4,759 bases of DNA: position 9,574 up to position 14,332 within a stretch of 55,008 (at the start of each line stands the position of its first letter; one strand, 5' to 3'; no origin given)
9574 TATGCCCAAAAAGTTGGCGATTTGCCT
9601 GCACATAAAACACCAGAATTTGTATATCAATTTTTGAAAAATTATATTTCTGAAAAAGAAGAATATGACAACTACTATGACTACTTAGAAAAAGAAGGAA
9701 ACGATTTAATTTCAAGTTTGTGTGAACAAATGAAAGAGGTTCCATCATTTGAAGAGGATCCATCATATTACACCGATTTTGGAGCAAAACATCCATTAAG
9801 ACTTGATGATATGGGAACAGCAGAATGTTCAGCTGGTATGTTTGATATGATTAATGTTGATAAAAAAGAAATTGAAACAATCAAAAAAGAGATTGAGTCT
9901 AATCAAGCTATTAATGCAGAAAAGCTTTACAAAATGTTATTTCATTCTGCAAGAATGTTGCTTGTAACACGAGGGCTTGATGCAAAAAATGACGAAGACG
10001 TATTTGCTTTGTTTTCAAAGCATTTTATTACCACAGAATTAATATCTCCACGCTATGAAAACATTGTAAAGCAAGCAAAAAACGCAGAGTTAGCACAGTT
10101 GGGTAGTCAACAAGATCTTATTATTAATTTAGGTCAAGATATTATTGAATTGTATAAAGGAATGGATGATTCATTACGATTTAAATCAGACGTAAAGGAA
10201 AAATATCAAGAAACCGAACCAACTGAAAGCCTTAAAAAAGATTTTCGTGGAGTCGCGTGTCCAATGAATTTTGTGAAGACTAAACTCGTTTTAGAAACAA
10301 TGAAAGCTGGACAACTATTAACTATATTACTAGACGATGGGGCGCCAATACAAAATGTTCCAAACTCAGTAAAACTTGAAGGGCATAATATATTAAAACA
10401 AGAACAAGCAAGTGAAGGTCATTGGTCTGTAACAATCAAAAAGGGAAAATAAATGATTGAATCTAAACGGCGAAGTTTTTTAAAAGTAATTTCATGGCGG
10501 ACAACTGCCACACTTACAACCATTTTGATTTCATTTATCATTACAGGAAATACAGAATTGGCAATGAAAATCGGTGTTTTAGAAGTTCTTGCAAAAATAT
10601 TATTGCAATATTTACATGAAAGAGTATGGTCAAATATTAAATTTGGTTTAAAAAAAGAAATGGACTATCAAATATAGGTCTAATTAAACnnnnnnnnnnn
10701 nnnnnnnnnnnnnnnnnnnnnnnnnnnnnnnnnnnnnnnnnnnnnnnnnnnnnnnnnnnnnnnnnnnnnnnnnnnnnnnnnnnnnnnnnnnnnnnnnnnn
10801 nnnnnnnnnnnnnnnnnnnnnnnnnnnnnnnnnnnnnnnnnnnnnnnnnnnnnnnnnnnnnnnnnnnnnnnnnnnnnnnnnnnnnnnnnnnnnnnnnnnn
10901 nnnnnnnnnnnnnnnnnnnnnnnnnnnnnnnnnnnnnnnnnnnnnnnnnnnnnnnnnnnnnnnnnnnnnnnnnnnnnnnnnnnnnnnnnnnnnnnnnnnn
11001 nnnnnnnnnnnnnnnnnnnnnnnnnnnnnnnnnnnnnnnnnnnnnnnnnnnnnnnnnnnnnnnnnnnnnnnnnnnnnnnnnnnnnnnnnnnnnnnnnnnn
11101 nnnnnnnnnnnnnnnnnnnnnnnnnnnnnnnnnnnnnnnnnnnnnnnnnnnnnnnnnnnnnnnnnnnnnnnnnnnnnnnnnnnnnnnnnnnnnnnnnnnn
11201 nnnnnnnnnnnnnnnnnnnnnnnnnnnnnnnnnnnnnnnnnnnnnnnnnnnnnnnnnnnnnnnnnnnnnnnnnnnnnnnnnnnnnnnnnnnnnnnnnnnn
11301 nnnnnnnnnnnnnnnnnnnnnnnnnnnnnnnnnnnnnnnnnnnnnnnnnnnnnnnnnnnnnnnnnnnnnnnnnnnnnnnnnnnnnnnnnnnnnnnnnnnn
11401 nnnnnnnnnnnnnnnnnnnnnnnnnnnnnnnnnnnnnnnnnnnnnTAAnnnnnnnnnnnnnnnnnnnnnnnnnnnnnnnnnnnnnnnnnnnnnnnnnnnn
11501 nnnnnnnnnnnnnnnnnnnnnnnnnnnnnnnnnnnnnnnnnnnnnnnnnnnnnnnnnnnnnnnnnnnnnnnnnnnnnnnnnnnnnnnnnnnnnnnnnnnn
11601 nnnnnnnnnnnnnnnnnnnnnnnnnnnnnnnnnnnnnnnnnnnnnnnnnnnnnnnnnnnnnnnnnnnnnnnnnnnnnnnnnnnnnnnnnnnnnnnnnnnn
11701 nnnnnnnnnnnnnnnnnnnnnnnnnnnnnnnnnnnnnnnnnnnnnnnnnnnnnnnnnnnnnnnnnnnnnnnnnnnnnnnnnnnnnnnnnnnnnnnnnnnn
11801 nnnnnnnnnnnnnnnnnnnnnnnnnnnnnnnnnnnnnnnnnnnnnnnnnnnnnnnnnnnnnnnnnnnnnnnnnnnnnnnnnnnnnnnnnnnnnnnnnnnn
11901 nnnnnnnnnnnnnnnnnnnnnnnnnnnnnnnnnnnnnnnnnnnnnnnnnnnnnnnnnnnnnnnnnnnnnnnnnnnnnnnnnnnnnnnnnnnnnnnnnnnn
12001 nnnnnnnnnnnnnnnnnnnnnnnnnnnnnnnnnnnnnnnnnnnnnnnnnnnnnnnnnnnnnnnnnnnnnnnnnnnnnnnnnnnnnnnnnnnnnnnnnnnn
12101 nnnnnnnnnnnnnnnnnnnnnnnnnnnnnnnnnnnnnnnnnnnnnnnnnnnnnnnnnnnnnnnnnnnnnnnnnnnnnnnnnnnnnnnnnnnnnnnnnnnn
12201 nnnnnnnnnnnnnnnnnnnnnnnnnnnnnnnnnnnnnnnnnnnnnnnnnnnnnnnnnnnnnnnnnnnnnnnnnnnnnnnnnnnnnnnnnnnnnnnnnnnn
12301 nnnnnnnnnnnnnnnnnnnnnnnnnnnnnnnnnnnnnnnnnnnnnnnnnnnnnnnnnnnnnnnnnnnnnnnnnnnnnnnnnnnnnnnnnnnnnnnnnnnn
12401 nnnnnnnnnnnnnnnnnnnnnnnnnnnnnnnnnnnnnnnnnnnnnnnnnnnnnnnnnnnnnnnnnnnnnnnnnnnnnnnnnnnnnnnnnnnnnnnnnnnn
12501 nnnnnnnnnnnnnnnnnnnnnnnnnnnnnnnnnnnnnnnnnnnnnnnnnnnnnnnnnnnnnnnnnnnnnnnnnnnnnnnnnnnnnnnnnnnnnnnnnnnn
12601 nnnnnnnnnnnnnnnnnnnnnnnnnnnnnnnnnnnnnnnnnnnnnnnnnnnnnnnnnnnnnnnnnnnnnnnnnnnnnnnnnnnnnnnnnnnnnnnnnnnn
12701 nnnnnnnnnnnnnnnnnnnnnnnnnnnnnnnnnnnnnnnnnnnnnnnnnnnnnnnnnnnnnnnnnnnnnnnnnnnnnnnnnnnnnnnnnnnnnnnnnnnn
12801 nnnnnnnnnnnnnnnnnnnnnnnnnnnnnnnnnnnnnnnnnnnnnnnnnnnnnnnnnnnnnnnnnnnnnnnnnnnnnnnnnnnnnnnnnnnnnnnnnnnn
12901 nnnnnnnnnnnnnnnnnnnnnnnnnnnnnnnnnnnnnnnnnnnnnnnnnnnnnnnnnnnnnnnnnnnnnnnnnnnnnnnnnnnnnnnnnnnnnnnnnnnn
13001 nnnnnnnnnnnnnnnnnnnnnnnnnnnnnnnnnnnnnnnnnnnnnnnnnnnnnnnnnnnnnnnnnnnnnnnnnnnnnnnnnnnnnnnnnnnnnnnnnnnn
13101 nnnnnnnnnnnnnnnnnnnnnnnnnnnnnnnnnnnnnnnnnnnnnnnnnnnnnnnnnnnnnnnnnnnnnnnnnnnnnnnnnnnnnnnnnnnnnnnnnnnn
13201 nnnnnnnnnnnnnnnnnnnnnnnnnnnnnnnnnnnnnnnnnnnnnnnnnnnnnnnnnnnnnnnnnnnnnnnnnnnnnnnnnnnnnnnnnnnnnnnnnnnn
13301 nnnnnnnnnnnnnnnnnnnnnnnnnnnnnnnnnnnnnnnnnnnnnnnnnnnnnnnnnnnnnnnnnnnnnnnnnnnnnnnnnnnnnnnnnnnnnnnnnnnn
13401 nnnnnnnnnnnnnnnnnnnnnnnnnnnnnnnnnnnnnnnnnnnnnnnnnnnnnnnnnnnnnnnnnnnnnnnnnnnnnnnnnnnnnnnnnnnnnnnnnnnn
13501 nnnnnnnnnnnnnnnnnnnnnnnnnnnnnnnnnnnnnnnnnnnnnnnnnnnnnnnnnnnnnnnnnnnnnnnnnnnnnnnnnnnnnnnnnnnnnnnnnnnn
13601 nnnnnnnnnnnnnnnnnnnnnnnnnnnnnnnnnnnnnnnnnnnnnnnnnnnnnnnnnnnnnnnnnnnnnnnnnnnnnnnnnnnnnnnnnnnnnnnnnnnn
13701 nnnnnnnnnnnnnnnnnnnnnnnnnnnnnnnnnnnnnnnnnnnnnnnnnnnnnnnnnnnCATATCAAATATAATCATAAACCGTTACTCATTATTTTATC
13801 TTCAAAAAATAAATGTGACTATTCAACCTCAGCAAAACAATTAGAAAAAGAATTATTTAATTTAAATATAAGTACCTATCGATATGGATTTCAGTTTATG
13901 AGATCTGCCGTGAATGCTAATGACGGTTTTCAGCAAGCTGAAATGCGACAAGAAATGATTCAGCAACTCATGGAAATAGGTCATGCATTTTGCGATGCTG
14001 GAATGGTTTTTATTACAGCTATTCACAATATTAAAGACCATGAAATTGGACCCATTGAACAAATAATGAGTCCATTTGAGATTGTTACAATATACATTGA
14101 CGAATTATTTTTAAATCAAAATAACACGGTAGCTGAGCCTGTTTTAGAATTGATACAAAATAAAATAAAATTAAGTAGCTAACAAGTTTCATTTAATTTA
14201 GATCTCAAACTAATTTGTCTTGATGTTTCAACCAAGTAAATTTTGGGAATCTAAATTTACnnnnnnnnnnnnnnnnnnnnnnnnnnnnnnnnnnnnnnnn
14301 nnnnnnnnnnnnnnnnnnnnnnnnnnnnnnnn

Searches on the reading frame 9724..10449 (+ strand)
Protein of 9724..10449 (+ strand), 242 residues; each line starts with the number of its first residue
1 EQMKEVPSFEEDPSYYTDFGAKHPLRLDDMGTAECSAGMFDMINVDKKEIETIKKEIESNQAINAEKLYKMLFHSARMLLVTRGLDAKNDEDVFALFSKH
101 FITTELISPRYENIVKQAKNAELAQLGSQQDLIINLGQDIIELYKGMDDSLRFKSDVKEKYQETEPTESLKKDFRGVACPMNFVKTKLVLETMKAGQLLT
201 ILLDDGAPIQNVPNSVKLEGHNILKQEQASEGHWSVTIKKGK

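Call 54: predict_structure(alignment_id=A2)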
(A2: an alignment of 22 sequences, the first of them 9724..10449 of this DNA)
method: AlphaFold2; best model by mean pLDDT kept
length: 242 residues; sequences in the alignment: 22
mean_pLDDT: 80.7   pTM: 0.52
mean pLDDT of the five models: 80.7, 78.0, 75.5, 74.9, 74.1
residues with pLDDT >= 90: 113; 70-90: 72; 50-70: 29; < 50: 28
segments of 3 or more residues with pLDDT < 50: 25-34, 150-165
pLDDT, mean of each block of 10 residues (from residue 1): 67 72 52 54 92 91 89 96 88 97 94 98 94 97 77 37 57 81 85 92 69 79 89 89 87
secondary structure, 60 per line:
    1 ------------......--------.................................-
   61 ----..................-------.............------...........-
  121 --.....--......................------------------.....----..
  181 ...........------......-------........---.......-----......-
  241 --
elements in order: H13-18 H27-59 H65-82 H90-102 H109-119 H123-127 H130-151 E170-174 H179-191 E198-203 H211-218 E222-228 E234-239

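Call 57: fold_search(model_id=the predicted structure, library=pdb)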
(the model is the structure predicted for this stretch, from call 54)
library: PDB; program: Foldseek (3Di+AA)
matches with E <= 10: 1055; with E <= 0.001: 4
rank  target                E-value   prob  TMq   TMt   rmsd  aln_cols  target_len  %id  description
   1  8j4c_A                1.3e-05  1.00  0.28  0.17   9.7       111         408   24  YeeE(TsuA)-YeeD(TsuB) complex for thiosulfate uptake (released 2024-03-27)
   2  8k1r_B                3.1e-05  1.00  0.29  0.18  10.4       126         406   21  YeeE(TsuA)-YeeD(TsuB) complex for thiosulfate uptake (released 2024-03-27)
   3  8k1r_A                3.1e-05  1.00  0.28  0.17  10.8       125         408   23  YeeE(TsuA)-YeeD(TsuB) complex for thiosulfate uptake (released 2024-03-27)
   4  3hz7                  8.7e-04  1.00  0.28  0.83   2.2        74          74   26  Crystal Structure of the SirA-like protein (DSY4693) from Desulfitobacterium hafniense, Northeast Structural Genomics Co (released 2009-07-07)
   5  1jdq_MODEL_1_A        1.6e-03  1.00  0.22  0.45  11.4        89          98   29  Solution Structure of TM006 Protein from Thermotoga maritima (released 2002-02-27)
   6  3lvj_C                2.0e-03  1.00  0.28  0.82   2.3        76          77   22  Crystal Structure of E.coli IscS-TusA complex (form 1) (released 2010-04-21)
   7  1dcj_MODEL_1_A        4.0e-03  1.00  0.27  0.76   1.9        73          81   23  SOLUTION STRUCTURE OF YHHP, A NOVEL ESCHERICHIA COLI PROTEIN IMPLICATED IN THE CELL DIVISION (released 2001-07-18)
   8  3lvk_B                4.2e-03  1.00  0.28  0.81   2.3        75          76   21  Crystal Structure of E.coli IscS-TusA complex (form 2) (released 2010-04-21)
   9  6neq_z                1.0e-02  0.98  0.22  0.25  16.0       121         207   13  Structure of human mitochondrial translation initiation factor 3 bound to the small ribosomal subunit-Class-II (released 2019-02-27)
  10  6rw4_8                1.6e-02  0.94  0.22  0.26  15.1       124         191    9  Structure of human mitochondrial 28S ribosome in complex with mitochondrial IF3 (released 2020-06-03)
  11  2lxr_MODEL_1_A        2.1e-02  1.00  0.27  0.76   2.4        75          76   17  Solution structure of HP1264 from Helicobacter pylori (released 2012-10-03)
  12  3lby_B                2.1e-02  0.99  0.21  0.31   7.5        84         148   21  Crystal structure of SMU.1697c, a putative methyltransferase from streptococcus mutans in complex with SAH (released 2011-01-12)
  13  1y9x_MODEL_1_A        3.1e-02  0.96  0.20  0.42   8.7        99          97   11  Solution structure of Archaeon DNA-binding protein ssh10b (released 2005-06-21)
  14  4pon_A                3.8e-02  1.00  0.24  0.32   4.2        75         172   15  The crystal structure of a putative SAM-dependent methyltransferase, YtqB, from Bacillus subtilis (released 2014-04-02)
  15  1je3_MODEL_1_A        5.4e-02  0.97  0.24  0.51  15.1        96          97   19  Solution Structure of EC005 from Escherichia coli (released 2002-03-06)
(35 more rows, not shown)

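Call 65: search_solved_structures(query=A2, max_evalue=10)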
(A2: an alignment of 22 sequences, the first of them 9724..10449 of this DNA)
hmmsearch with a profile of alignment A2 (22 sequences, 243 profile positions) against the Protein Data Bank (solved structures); distinct sequences matched with E-value up to 10: 7.
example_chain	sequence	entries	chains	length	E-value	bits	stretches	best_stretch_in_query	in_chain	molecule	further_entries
1jdq_A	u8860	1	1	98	7e-10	42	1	168-241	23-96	HYPOTHETICAL PROTEIN TM0983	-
8k1r_B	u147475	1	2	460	2.7e-05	27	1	163-241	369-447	Spirochaeta thermophila YeeE(TsuA)-YeeD(TsuB),UPF0033 domain-containing protein, SirA-like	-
8j4c_B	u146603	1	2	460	0.00011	25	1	163-241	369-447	Spirochaeta thermophila YeeE(TsuA)-YeeD(TsuB),UPF0033 domain-containing protein, SirA-like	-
1je3_A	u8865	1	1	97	0.0076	19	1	174-233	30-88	HYPOTHETICAL 8.6 KDA PROTEIN IN AMYA-FLIE INTERGENIC REGION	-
1dcj_A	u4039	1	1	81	0.91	12.2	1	175-240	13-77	YHHP PROTEIN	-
3lvj_C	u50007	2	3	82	0.93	12.2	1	175-240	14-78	Sulfurtransferase tusA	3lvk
2lxr_A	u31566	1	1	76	1.1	11.9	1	200-243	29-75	NADH dehydrogenase I subunit E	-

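Call 72: search_protein_representatives(alignment_id=A2)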
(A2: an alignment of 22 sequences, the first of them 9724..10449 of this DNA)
Query: 22 sequences, 243 profile positions. Proteins with E-value up to 0.001 (for the whole library): 1688; up to 1e-10: 684; up to 1e-30: 217. The best 150 are listed.
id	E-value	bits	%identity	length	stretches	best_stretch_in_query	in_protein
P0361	5.3e-104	363.4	-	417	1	2-242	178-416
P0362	1.1e-100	352.5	-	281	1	1-242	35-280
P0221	7.2e-100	349.8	-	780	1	2-242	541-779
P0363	4.3e-83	294.9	-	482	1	2-243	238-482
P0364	5.7e-82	291.2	-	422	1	2-243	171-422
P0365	3.1e-81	288.8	-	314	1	1-242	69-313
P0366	3.4e-81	288.7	-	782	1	2-242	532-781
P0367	2.7e-80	285.8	-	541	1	3-242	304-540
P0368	4.2e-77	275.3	-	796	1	1-242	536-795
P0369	4.5e-77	275.2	-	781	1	1-242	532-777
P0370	2.3e-76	272.9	-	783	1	1-242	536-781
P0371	4.4e-76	272.0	-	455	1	3-242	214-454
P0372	1.1e-73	264.2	-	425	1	2-243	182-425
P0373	1.2e-73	264.0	-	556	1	2-242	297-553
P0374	1.9e-73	263.4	-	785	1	2-242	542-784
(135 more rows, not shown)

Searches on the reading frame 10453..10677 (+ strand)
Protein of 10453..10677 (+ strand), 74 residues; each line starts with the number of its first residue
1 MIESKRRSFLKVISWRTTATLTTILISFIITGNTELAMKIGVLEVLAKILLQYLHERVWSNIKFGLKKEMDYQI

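Call 3: search_protein_families(library=pfam, proteins=[window:10453-10677:+], max_evalue=0.01)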
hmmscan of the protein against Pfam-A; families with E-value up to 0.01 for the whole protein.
window:10453-10677:+ (74 aa): 1 family
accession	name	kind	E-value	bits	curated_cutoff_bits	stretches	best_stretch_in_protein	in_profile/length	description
PF09834.14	DUF2061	-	7.8e-18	65.1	23.1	1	10-60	2-52/52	Predicted membrane protein (DUF2061)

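Call 4: search_protein_families(library=ncbifam, proteins=[window:10453-10677:+], max_evalue=0.001)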
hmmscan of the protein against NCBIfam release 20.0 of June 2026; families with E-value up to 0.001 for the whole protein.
window:10453-10677:+ (74 aa): 0 families

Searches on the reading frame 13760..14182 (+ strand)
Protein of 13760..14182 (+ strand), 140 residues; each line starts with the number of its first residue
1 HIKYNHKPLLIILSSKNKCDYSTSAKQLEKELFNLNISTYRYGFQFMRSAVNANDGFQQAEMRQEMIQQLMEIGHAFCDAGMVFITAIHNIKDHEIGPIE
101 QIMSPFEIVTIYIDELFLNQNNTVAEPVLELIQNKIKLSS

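Call 43: search_protein_families(library=pfam, proteins=[window:13760-14182:+], max_evalue=10)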
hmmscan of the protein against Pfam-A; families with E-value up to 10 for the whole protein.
window:13760-14182:+ (140 aa): 2 families
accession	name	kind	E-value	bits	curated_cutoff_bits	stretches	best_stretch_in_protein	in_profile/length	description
PF01583.26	APS_kinase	-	1.2e-06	29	21.1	1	10-113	4-107/152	Adenylylsulphate kinase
PF09188.15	DUF1951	-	0.012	15.9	24.4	1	33-107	7-91/137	Domain of unknown function (DUF1951)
